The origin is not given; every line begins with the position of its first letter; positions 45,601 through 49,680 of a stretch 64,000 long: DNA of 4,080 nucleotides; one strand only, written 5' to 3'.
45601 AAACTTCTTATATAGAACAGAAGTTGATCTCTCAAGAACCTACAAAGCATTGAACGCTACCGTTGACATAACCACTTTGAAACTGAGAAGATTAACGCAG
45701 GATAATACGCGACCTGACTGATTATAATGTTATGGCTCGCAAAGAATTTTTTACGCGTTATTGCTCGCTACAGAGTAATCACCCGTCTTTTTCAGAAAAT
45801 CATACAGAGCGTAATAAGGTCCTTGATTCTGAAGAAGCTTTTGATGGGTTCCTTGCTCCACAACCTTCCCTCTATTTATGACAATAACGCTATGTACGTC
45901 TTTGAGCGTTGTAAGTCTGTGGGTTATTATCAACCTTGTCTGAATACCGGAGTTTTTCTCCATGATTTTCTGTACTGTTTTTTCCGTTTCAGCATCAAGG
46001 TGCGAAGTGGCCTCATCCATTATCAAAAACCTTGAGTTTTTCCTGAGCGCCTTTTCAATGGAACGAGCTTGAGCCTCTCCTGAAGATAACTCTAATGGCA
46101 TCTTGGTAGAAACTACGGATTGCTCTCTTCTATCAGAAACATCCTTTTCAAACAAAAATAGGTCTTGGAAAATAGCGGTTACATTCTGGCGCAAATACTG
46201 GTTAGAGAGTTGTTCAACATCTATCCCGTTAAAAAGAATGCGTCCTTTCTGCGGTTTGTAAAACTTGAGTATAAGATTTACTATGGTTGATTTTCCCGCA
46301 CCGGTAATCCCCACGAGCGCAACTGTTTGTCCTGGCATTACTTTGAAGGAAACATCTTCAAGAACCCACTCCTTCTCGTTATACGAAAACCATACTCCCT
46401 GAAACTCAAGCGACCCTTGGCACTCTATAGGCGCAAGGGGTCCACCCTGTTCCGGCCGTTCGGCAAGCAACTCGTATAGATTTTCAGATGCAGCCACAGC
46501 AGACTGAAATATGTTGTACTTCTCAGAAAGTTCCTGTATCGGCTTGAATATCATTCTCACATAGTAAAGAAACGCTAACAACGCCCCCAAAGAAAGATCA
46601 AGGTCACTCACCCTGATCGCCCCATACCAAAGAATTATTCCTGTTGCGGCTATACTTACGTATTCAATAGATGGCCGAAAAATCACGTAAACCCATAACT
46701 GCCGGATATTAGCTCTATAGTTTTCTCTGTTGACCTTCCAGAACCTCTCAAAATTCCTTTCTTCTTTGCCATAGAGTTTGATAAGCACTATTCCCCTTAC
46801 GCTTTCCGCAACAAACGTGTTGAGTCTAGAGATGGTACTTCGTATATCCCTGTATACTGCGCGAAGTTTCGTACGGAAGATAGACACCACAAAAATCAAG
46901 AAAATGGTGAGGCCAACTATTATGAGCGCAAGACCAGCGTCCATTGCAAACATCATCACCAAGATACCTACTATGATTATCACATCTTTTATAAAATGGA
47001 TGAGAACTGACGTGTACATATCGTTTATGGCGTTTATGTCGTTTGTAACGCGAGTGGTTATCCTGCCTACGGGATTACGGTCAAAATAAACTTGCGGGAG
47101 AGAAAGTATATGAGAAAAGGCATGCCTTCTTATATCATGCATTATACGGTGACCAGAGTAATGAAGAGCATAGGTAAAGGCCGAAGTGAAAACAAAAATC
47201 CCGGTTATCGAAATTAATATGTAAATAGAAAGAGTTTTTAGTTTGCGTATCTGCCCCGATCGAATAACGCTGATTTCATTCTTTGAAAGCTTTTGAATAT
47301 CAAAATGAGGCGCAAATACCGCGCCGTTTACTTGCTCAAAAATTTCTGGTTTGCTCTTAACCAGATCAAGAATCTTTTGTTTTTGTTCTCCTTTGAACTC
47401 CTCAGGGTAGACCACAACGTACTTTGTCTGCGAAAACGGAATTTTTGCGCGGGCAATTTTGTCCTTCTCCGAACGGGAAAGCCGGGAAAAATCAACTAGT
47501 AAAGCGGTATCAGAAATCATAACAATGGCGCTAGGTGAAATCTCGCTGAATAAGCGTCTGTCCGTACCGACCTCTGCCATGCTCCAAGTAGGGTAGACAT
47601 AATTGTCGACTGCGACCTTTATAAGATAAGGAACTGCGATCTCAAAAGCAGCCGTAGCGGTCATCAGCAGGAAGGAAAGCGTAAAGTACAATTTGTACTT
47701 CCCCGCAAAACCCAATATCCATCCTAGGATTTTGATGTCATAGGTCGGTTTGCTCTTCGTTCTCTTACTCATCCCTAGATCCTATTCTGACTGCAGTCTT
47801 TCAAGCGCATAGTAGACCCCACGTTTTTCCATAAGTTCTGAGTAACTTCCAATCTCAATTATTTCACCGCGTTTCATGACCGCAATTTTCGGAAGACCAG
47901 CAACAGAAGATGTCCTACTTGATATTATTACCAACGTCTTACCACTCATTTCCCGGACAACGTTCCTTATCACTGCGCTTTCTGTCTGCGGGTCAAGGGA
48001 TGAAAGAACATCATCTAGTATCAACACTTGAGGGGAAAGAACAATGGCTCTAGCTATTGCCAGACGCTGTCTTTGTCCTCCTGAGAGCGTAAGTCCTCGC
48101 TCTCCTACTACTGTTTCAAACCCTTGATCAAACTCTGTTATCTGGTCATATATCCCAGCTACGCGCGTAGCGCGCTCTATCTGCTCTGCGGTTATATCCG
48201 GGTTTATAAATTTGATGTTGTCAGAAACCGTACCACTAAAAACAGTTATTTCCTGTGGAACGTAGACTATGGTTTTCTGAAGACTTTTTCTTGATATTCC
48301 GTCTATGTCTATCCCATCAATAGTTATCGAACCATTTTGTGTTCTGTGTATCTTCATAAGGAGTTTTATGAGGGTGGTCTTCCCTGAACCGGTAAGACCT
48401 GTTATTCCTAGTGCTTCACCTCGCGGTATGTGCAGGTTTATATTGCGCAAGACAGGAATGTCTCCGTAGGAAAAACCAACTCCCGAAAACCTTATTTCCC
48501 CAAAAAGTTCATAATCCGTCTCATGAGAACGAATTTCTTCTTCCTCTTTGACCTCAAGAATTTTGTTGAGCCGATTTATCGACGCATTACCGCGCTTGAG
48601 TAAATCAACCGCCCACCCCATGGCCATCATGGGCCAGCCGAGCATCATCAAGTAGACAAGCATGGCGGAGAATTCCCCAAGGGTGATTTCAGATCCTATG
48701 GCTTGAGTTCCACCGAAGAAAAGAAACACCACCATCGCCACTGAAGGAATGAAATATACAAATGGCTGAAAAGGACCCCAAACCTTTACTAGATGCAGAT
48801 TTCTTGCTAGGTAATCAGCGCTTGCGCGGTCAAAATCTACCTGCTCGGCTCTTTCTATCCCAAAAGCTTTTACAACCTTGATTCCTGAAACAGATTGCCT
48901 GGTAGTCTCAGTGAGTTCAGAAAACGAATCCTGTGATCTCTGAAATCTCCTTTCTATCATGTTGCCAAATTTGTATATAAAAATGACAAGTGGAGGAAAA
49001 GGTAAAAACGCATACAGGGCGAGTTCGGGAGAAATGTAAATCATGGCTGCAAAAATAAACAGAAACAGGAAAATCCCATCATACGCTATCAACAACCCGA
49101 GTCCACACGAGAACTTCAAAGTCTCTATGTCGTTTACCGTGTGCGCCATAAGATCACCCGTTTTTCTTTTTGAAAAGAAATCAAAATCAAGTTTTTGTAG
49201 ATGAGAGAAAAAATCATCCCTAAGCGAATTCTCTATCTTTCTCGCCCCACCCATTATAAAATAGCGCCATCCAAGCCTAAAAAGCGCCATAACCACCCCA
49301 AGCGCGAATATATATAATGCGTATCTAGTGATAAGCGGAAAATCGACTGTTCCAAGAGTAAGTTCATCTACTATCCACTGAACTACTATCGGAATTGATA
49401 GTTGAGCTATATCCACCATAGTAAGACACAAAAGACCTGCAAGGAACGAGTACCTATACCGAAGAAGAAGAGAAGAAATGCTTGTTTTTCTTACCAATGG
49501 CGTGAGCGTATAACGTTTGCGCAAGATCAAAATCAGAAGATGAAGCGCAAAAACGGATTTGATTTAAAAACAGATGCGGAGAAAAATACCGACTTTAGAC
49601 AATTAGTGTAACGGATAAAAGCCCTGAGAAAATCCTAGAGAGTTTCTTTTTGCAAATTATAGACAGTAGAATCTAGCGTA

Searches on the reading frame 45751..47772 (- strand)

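Call 49: search_protein_families(library=ncbifam, proteins=[window:45751-47772:-])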
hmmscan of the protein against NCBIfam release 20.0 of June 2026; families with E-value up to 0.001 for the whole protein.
window:45751-47772:- (673 aa): 180 families (the best 25 are shown)
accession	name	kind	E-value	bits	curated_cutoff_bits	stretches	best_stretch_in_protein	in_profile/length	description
TIGR02203.1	MsbA_lipidA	equivalog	1.5e-98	330.8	602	2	180-547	58-425/572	lipid A export permease/ATP-binding protein MsbA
TIGR02204.1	MsbA_rel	hypoth_equivalog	1.2e-89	301.5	780.4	2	182-547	60-432/576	ABC transporter, permease/ATP-binding protein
TIGR00958.1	3a01208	subfamily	1.1e-85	288.3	874.6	2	181-547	207-573/711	antigen peptide transporter 2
NF052233.1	CphA_assoc_ABC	equivalog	1.6e-82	278.1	880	2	193-544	244-597/766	cyanophycin metabolism-associated ABC transporter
NF008381.0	PRK11176.1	equivalog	9.4e-79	265.3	867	2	177-546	65-434/582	lipid A ABC transporter ATP-binding protein/permease MsbA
NF008056.1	PRK10790.1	equivalog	2.8e-76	257.3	746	2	184-540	71-426/584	SmdB family multidrug efflux ABC transporter permease/ATP-binding protein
TIGR01846.1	type_I_sec_HlyB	subfamily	8.4e-73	245.8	725.55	2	179-548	179-550/694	type I secretion system permease/ATPase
NF045513.1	HepA_fam_ABC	equivalog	3.8e-71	240.3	725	2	171-547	87-466/610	heterocyst formation ABC transporter subunit HepA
NF010178.0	PRK13657.1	equivalog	1.1e-70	238.8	733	2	191-547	66-427/588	glucan ABC transporter ATP-binding protein/ permease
TIGR03796.1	NHLM_micro_ABC1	equivalog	3.1e-70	237.3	853.3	2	178-547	193-571/710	NHLP family bacteriocin export ABC transporter peptidase/permease/ATPase subunit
TIGR03797.1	NHLM_micro_ABC2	equivalog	6.2e-63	213.4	709.4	2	169-542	166-540/686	NHLP bacteriocin export ABC transporter permease/ATPase subunit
NF000475.1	tet_ABC_46_B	exception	2.7e-62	211.1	1250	2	172-545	54-429/578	tetracycline efflux ABC transporter Tet(46) subunit B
TIGR03375.1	type_I_sec_LssB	subfamily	5.4e-62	210.1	693.1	2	175-546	185-558/696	type I secretion system permease/ATPase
TIGR01193.1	bacteriocin_ABC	subfamily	6.7e-61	206.7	523.85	2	181-545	195-564/708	peptide cleavage/export ABC transporter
NF008364.0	PRK11160.1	equivalog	8.4e-60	202.9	630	2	204-547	85-432/575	heme ABC transporter ATP-binding protein/permease CydC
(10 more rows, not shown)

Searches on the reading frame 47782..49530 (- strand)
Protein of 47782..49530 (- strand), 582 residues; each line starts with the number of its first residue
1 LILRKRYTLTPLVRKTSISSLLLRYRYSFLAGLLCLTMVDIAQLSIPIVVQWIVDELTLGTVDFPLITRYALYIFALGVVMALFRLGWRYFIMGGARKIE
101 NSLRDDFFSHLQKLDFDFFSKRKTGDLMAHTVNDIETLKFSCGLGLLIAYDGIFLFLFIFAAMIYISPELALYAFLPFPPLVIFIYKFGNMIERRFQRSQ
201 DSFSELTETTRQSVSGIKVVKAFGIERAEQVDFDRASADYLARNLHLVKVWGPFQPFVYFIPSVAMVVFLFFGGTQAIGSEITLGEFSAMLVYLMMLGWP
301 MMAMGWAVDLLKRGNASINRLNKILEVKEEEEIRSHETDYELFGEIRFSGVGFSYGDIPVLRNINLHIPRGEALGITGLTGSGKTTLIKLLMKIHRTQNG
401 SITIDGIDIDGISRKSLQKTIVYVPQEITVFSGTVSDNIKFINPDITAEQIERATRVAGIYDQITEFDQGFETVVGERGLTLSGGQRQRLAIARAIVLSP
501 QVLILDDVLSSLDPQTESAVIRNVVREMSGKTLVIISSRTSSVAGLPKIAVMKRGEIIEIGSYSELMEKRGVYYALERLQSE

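Call 49: search_protein_families(library=ncbifam, proteins=[window:47782-49530:-])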
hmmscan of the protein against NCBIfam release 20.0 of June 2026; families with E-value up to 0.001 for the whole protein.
window:47782-49530:- (582 aa): 186 families (the best 25 are shown)
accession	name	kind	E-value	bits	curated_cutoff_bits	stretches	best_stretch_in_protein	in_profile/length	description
NF008055.0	PRK10789.1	equivalog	1.2e-112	377.4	845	1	27-580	16-571/590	SmdA family multidrug ABC transporter permease/ATP-binding protein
TIGR02204.1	MsbA_rel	hypoth_equivalog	2.3e-104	350.2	780.4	1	18-580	9-575/576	ABC transporter, permease/ATP-binding protein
NF052233.1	CphA_assoc_ABC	equivalog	2.4e-99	333.7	880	1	25-580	182-743/766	cyanophycin metabolism-associated ABC transporter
TIGR01846.1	type_I_sec_HlyB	subfamily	4e-98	329.5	725.55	1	21-582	133-694/694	type I secretion system permease/ATPase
TIGR02203.1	MsbA_lipidA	equivalog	3.4e-93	313.1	602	1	20-580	7-569/572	lipid A export permease/ATP-binding protein MsbA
TIGR00958.1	3a01208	subfamily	4.5e-87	293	874.6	1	28-576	162-710/711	antigen peptide transporter 2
NF008381.0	PRK11176.1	equivalog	4.5e-86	289.5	867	1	25-580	23-579/582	lipid A ABC transporter ATP-binding protein/permease MsbA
NF045513.1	HepA_fam_ABC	equivalog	6e-86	289.2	725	1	42-580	68-609/610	heterocyst formation ABC transporter subunit HepA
TIGR03796.1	NHLM_micro_ABC1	equivalog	3.5e-81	273.4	853.3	1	33-576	160-708/710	NHLP family bacteriocin export ABC transporter peptidase/permease/ATPase subunit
TIGR01193.1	bacteriocin_ABC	subfamily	2.1e-79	267.8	523.85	1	78-576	209-705/708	peptide cleavage/export ABC transporter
TIGR03375.1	type_I_sec_LssB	subfamily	2.3e-78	264.1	693.1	1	71-569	187-691/696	type I secretion system permease/ATPase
NF010178.0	PRK13657.1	equivalog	4.4e-73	246.7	733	1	34-580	24-570/588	glucan ABC transporter ATP-binding protein/ permease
TIGR03797.1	NHLM_micro_ABC2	equivalog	2.8e-72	244.2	709.4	1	33-580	142-685/686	NHLP bacteriocin export ABC transporter permease/ATPase subunit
NF000474.1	tet_ABC_46_A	exception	2.8e-72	244.1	1250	1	25-576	14-564/574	tetracycline efflux ABC transporter Tet(46) subunit A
NF008364.0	PRK11160.1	equivalog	1.2e-67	228.9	630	1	98-578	90-573/575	heme ABC transporter ATP-binding protein/permease CydC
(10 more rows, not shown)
